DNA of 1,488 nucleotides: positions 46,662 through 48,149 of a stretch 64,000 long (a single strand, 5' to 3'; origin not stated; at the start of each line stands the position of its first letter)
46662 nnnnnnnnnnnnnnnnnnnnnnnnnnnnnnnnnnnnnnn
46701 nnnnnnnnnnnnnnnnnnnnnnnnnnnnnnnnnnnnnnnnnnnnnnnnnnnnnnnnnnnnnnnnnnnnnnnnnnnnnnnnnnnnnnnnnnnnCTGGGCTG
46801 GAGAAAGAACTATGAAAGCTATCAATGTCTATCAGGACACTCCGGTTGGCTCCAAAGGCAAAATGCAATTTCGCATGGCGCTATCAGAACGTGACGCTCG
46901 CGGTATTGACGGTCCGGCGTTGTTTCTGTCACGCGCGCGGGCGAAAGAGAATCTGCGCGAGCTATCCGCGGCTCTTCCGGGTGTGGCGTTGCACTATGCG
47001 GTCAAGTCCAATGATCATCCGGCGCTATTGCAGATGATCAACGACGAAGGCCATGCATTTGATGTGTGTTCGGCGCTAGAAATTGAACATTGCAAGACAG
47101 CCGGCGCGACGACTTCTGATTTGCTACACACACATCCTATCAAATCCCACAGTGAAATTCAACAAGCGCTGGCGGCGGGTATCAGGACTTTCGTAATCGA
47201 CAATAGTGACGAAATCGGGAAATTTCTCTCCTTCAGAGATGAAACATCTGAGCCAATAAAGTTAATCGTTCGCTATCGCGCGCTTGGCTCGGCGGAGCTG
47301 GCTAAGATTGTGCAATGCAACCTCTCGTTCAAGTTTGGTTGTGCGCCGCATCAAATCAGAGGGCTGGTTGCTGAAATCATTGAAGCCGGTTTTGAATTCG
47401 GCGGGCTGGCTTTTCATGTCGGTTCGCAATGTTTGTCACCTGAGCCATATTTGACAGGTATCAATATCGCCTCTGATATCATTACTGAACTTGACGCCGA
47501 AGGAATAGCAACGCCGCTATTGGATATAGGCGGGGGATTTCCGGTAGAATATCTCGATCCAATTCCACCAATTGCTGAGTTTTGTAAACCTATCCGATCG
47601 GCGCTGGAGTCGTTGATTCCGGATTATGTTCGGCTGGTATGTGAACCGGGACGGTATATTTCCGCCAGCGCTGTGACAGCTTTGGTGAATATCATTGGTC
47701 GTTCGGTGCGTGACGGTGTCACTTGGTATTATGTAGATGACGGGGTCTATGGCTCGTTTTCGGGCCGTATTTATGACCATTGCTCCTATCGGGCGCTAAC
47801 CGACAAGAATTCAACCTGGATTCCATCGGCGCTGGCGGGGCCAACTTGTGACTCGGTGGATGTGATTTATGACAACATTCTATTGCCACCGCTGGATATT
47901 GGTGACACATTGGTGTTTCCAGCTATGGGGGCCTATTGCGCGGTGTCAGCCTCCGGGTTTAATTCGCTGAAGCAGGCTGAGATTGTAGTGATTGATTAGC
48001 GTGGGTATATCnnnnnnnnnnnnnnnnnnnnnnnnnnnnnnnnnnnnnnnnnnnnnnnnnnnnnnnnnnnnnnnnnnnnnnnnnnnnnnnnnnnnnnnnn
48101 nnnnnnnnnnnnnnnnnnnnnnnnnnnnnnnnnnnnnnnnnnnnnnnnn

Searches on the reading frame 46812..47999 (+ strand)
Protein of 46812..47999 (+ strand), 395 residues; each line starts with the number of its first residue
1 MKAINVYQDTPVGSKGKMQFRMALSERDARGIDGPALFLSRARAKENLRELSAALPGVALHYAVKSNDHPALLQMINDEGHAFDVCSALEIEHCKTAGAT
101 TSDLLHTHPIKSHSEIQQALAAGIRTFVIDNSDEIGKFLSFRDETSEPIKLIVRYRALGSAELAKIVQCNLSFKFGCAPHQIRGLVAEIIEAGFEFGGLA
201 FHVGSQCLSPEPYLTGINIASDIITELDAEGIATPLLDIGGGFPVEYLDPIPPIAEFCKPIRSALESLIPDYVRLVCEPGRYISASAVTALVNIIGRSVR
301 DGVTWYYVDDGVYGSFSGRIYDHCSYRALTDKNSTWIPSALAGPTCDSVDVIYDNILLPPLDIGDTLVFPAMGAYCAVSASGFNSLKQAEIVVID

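Call 36: find_encoding_contigs(protein=window:46812-47999:+, flank=3000)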
Protein window:46812-47999:+ (395 aa): no gene with exactly this product is on record in the collection.

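Call 38: search_protein_families(library=pfam, max_evalue=0.000001, proteins=[window:46812-47999:+])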
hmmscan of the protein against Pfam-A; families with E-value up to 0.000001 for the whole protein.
window:46812-47999:+ (395 aa): 2 families
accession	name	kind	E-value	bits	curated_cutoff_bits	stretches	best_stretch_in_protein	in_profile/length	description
PF02784.22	Orn_Arg_deC_N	-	4.4e-43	147.9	23.4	1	45-285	5-247/247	Pyridoxal-dependent decarboxylase, pyridoxal binding domain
PF00278.28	Orn_DAP_Arg_deC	-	1.3e-19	70.7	23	1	216-373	5-95/95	Pyridoxal-dependent decarboxylase, C-terminal sheet domain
